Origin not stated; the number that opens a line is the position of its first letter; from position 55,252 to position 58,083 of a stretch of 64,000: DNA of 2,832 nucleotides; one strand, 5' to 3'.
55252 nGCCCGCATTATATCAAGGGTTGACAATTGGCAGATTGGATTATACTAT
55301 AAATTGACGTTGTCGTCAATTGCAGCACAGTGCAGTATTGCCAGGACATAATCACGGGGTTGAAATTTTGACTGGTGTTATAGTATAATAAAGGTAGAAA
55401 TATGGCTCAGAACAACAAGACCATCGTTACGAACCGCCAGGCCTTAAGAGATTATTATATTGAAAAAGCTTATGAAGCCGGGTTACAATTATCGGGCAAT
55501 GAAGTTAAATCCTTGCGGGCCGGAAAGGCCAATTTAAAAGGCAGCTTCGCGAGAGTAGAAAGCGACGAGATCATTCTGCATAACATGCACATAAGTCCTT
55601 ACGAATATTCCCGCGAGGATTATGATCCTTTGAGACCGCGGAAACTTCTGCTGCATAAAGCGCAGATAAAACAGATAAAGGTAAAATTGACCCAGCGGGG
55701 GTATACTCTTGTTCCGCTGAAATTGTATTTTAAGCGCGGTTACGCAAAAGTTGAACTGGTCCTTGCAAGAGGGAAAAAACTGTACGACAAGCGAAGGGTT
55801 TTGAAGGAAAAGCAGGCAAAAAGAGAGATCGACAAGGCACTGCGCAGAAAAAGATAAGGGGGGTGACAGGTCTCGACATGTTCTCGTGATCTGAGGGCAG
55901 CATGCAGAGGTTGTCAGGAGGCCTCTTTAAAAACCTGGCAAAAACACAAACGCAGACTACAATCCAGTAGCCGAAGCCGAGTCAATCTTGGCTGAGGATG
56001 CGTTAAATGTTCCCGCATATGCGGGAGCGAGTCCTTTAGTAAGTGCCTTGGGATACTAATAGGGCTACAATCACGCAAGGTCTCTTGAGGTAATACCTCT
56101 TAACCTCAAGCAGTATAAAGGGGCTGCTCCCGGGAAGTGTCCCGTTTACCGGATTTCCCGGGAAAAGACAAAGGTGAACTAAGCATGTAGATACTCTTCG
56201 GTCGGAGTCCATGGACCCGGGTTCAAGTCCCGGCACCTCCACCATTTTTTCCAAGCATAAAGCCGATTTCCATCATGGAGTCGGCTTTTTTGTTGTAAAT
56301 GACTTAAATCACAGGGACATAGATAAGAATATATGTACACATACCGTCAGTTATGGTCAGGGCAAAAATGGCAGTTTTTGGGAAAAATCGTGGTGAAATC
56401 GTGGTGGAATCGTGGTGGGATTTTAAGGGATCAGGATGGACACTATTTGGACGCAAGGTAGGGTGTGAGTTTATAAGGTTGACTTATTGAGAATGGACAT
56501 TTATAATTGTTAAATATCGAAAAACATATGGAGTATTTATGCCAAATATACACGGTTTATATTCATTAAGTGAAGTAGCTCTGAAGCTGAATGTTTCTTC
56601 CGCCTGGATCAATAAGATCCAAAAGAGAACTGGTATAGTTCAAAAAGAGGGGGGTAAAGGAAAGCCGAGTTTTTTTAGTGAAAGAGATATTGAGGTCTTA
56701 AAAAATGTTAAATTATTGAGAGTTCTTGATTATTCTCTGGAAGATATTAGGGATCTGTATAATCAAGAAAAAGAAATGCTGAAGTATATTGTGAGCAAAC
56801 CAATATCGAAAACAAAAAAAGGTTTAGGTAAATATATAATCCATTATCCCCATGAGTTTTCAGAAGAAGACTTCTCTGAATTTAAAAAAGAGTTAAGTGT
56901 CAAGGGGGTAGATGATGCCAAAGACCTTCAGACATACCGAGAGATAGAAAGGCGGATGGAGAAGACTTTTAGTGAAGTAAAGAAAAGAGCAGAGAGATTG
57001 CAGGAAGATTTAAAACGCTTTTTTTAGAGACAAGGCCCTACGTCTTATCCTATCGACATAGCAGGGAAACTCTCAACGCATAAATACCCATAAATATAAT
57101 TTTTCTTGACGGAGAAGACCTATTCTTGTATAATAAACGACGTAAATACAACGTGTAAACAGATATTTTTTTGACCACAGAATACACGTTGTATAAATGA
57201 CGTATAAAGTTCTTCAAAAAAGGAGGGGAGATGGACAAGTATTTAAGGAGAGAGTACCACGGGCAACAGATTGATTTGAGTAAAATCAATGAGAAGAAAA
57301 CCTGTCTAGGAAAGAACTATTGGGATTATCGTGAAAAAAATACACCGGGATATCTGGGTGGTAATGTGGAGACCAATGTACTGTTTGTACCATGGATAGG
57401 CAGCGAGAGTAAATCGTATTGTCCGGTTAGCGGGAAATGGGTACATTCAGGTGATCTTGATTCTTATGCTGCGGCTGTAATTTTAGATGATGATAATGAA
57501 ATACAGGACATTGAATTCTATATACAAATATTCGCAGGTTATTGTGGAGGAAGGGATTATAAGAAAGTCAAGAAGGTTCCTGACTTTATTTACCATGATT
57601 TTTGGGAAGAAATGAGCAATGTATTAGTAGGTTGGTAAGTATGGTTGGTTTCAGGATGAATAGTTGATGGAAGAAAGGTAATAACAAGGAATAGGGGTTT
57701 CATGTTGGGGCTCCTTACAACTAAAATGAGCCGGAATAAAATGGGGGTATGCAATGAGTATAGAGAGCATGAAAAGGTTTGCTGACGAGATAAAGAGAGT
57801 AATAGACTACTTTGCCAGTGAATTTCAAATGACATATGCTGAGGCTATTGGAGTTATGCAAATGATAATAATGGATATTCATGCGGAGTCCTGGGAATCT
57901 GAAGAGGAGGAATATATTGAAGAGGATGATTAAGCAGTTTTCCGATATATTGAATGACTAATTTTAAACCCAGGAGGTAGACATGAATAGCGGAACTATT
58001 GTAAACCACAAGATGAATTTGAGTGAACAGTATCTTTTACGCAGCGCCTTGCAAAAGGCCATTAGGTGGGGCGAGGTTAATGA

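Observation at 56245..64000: tmRNA-integrated AT-rich genomic island carrying a Type I R-M system in hsdR-hsdS order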

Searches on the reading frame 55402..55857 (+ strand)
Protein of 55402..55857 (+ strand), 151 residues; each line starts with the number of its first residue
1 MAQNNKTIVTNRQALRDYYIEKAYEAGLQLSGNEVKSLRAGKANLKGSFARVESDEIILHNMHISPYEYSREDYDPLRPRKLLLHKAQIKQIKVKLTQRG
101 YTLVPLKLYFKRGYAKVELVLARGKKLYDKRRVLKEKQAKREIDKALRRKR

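Call 18: find_related_loci(query=window:55402-55857:+, collection=genome_contigs, flank=10000)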
Query window:55402-55857:+ (151 aa) in genome_contigs; peptide patterns used: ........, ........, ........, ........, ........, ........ (x = any residue, [..] = any of these).
253 stretches matched a pattern; 117 encode a relative of the query (tblastn E <= 1e-3); the best 80 are kept; 80 distinct loci.
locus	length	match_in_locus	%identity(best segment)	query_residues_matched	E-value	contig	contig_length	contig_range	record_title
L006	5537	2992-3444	79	1-151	6e-82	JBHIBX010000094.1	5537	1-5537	MAG: Candidatus Omnitrophota bacterium isolate FS_3_bin.19 NODE_2433_length_5537_cov_3.663262, whole genome shotgun sequ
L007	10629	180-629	81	1-150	5e-81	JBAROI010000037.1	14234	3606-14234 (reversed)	MAG: Candidatus Omnitrophota bacterium isolate MFD13429_ilm_asm_bin31 k127_131094, whole genome shotgun sequence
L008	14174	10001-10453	75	1-151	2e-77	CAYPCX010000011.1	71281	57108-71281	MAG TPA_asm: uncultured Planctomycetia bacterium isolate binchicken_co334_60 genome assembly, contig: NODE_520_length_71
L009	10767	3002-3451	75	1-150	2e-74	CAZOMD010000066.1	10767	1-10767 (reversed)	MAG TPA_asm: uncultured Planctomycetia bacterium isolate binchicken_co232_106 genome assembly, contig: NODE_11973_length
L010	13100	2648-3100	75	1-151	2e-72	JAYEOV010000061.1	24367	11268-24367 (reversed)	MAG: Candidatus Omnitrophota bacterium isolate MAG020 MAG020_61, whole genome shotgun sequence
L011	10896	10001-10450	73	1-151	4e-72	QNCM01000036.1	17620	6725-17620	MAG: Candidatus Makaraimicrobium thalassicum isolate B134_G9 B134_Guay9_scaffold_02319, whole genome shotgun sequence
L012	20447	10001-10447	70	3-151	1e-70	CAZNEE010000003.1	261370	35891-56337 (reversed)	MAG TPA_asm: uncultured Planctomycetia bacterium isolate binchicken_co334_196 genome assembly, contig: NODE_19_length_26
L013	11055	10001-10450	71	1-150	9e-71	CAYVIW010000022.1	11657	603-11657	MAG TPA_asm: uncultured Planctomycetia bacterium isolate SRP067234_co1_337 genome assembly, contig: k99_740970, whole ge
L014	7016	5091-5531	71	5-151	2e-69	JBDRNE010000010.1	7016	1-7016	MAG: Candidatus Omnitrophota bacterium isolate MEGAHIT-group-1.87 k141_11500711, whole genome shotgun sequence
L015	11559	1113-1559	70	1-150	6e-69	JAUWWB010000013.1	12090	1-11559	MAG: Candidatus Omnitrophota bacterium isolate CSMAG_2647 CSMAG_2647_k127_1162019_length_12090_cov_16.3799, whole genome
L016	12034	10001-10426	73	9-150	6e-69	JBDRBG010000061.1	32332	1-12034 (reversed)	MAG: Candidatus Omnitrophota bacterium isolate MEGAHIT-group-1.1043 k141_3787159, whole genome shotgun sequence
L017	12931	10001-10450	68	1-150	1e-68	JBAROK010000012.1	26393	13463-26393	MAG: Candidatus Omnitrophota bacterium isolate MFD13429_ilm_asm_bin15 k127_53991, whole genome shotgun sequence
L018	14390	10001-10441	69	4-150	2e-66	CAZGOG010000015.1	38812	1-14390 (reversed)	MAG TPA_asm: uncultured Planctomycetia bacterium isolate binchicken_co334_259 genome assembly, contig: NODE_1630_length_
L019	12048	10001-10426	73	7-148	4e-65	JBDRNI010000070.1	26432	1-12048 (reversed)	MAG: Candidatus Omnitrophota bacterium isolate MEGAHIT-group-1.881 k141_6509395, whole genome shotgun sequence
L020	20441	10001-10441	64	4-150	5e-65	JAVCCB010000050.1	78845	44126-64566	MAG: Candidatus Tantalella remota isolate MAG_3300035698_1097 Ga0374944_042814, whole genome shotgun sequence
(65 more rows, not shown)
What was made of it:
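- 55402..55857 (+): smpB (host, context). 79-81% identical to SmpB of Omnitrophota MAGs (call 18).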

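Call 39: find_encoding_contigs(protein=window:55402-55857:+, flank=10000, max_places=10)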
Protein window:55402-55857:+ (151 aa): 12 contigs read that carry it; 4 places shown.
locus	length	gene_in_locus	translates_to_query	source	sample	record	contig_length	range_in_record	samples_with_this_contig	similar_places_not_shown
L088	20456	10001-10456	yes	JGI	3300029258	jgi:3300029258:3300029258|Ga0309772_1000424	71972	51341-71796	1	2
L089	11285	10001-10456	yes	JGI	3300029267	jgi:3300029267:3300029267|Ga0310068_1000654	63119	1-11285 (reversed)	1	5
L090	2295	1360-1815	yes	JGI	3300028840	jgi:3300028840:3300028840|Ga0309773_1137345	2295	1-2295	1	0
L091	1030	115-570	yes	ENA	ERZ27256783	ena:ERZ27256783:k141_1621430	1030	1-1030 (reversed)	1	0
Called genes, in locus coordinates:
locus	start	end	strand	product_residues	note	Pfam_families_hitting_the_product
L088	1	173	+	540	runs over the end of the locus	PF00754:F5_F8_type_C, PF22633:F5_F8_type_C_2, PF00150:Cellulase (weak), PF22612:GH113, PF13547:GTA_TIM (faint)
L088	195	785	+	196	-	PF09212:CBM27 (weak), PF18329:SGBP_B_XBD, PF21253:Mann_GBD_bact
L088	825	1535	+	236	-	PF21253:Mann_GBD_bact (faint)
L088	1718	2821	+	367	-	PF22612:GH113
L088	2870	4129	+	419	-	PF00480:ROK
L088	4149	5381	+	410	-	PF01547:SBP_bac_1, PF13416:SBP_bac_8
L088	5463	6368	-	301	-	-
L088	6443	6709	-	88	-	-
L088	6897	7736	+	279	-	PF01435:Peptidase_M48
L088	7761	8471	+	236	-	PF00535:Glycos_transf_2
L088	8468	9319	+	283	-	PF04794:YdjC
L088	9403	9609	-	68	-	-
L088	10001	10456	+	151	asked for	PF01668:SmpB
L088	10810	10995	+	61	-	-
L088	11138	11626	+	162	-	PF13411:MerR_1 (weak)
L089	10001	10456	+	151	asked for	PF01668:SmpB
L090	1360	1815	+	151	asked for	PF01668:SmpB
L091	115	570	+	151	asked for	PF01668:SmpB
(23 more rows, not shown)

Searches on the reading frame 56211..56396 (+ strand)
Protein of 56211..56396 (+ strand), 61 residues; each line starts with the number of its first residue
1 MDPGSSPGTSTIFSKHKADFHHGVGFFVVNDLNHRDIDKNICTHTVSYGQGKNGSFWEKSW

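Call 92: find_encoding_contigs(protein=window:56211-56396:+, flank=10000, max_places=10)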
Protein window:56211-56396:+ (61 aa): 2 contigs read that carry it; 2 places shown.
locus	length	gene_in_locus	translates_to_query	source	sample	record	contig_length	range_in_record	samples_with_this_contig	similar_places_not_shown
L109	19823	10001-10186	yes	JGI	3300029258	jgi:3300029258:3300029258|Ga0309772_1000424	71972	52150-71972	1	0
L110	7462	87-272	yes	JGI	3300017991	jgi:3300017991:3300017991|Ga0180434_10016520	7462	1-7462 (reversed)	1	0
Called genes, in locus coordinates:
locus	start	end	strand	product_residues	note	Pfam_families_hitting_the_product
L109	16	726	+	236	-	PF21253:Mann_GBD_bact (faint)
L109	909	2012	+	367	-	PF22612:GH113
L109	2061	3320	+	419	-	PF00480:ROK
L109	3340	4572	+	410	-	PF01547:SBP_bac_1, PF13416:SBP_bac_8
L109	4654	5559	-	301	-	-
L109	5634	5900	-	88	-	-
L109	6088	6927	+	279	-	PF01435:Peptidase_M48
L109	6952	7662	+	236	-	PF00535:Glycos_transf_2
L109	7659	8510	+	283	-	PF04794:YdjC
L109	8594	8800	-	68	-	-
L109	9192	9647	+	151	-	PF01668:SmpB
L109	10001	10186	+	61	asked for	-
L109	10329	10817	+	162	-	PF13411:MerR_1 (weak)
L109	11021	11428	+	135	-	-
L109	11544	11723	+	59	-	-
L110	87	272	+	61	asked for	-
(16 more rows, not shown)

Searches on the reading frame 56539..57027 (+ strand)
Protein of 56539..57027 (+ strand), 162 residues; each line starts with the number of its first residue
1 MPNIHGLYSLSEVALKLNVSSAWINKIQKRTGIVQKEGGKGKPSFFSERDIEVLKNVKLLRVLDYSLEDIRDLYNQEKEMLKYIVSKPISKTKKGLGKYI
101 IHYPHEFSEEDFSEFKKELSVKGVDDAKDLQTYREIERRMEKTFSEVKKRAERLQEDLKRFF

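Call 4: search_protein_families(library=pfam, proteins=[window:56539-57027:+], max_evalue=0.01)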
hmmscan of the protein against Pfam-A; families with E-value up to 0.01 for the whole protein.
window:56539-57027:+ (162 aa): 2 families
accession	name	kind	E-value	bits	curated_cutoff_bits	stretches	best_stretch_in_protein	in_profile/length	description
PF13411.12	MerR_1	-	2.2e-07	31.3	21.6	1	8-75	1-67/69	MerR HTH family regulatory protein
PF22516.1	PreP_C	-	0.0062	16.6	27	1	39-130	61-154/173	PreP C-terminal domain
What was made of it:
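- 56479..57027 (+): Promoter-like site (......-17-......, 56479-56507) and MerR-family HTH gene (56539-57027), the first gene of the island. PF13411 MerR_1, E 2.2e-7 (call 4).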

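Call 7: search_protein_families(library=padloc, proteins=[window:56539-57027:+], max_evalue=0.01)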
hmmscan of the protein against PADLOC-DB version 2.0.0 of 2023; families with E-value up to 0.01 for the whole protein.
window:56539-57027:+ (162 aa): 1 family
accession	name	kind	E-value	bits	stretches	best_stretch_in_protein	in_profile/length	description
PDLC04133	mad1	-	0.0014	16.9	0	7-59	5-55/60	mads_1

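Call 8: search_protein_families(library=ncbifam, proteins=[window:56539-57027:+], max_evalue=0.01)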
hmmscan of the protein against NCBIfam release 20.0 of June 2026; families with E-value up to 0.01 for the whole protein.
window:56539-57027:+ (162 aa): 2 families
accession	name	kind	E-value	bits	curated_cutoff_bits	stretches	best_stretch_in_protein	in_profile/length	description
NF047377.1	heat_HspR_dupli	exception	0.003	17.1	300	1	26-67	23-65/214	heat shock protein transcriptional repressor HspR, fused homodimer type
NF047375.1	HeatShock_HspR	equivalog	0.0037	17.2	105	0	29-80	24-76/92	heat shock protein transcriptional repressor HspR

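Call 9: search_protein_families(library=phrogs, proteins=[window:56539-57027:+], max_evalue=0.01)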
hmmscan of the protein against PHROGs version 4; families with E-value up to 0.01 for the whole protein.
window:56539-57027:+ (162 aa): 1 family
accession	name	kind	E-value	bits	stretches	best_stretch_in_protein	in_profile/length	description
phrog_7735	-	integration and excision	0.0036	18.6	0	5-88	3-88/99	excisionase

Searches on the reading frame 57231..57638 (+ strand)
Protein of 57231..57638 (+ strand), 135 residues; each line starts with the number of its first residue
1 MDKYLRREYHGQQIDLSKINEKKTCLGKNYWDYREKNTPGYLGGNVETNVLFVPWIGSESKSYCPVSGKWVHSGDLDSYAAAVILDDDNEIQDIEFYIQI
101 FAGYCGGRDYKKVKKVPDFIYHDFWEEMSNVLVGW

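Call 4: search_protein_families(library=pfam, proteins=[window:57231-57638:+], max_evalue=0.01)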
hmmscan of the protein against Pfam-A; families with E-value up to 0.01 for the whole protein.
window:57231-57638:+ (135 aa): 0 families

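Call 7: search_protein_families(library=padloc, proteins=[window:57231-57638:+], max_evalue=0.01)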
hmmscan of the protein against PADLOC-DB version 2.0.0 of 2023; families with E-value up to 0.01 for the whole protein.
window:57231-57638:+ (135 aa): 0 families

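Call 8: search_protein_families(library=ncbifam, proteins=[window:57231-57638:+], max_evalue=0.01)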
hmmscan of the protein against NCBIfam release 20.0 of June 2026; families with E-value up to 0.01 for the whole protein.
window:57231-57638:+ (135 aa): 0 families

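Call 9: search_protein_families(library=phrogs, proteins=[window:57231-57638:+], max_evalue=0.01)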
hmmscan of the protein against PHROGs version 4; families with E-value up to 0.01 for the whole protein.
window:57231-57638:+ (135 aa): 0 families

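Call 117: search_protein_families(library=pfam, proteins=[window:57231-57638:+], max_evalue=10)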
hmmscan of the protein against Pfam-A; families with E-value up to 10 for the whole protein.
window:57231-57638:+ (135 aa): 2 families
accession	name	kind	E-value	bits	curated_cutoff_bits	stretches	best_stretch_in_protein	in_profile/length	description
PF02622.21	DUF179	-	0.049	14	27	1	35-106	54-114/157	AlgH-like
PF18297.6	NFACT-R_2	-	0.085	13.4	26.9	1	77-114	39-76/104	NFACT protein RNA binding domain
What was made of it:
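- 57231..57638 (+): ORF u135, unknown. No hit in Pfam, NCBIfam, PADLOC or PHROGs (calls 4, 7, 8, 9, 117).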

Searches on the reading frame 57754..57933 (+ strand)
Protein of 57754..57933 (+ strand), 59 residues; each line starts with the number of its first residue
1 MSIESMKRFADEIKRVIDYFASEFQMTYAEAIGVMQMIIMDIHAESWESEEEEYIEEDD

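Call 4: search_protein_families(library=pfam, proteins=[window:57754-57933:+], max_evalue=0.01)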
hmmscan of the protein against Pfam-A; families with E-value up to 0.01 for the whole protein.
window:57754-57933:+ (59 aa): 0 families

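Call 7: search_protein_families(library=padloc, proteins=[window:57754-57933:+], max_evalue=0.01)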
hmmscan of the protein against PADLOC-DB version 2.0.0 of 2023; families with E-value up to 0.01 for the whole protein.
window:57754-57933:+ (59 aa): 0 families

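Call 8: search_protein_families(library=ncbifam, proteins=[window:57754-57933:+], max_evalue=0.01)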
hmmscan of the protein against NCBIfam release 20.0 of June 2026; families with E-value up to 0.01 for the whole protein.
window:57754-57933:+ (59 aa): 0 families

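Call 9: search_protein_families(library=phrogs, proteins=[window:57754-57933:+], max_evalue=0.01)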
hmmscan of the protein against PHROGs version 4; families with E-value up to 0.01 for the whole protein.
window:57754-57933:+ (59 aa): 0 families
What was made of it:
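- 57754..57933 (+): ORF u59, unknown, with an acidic C-terminus. No family hit (calls 4, 7, 8, 9).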

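Call 117: search_protein_families(library=pfam, proteins=[window:57754-57933:+], max_evalue=10)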
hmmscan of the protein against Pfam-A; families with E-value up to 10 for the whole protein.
window:57754-57933:+ (59 aa): 0 families
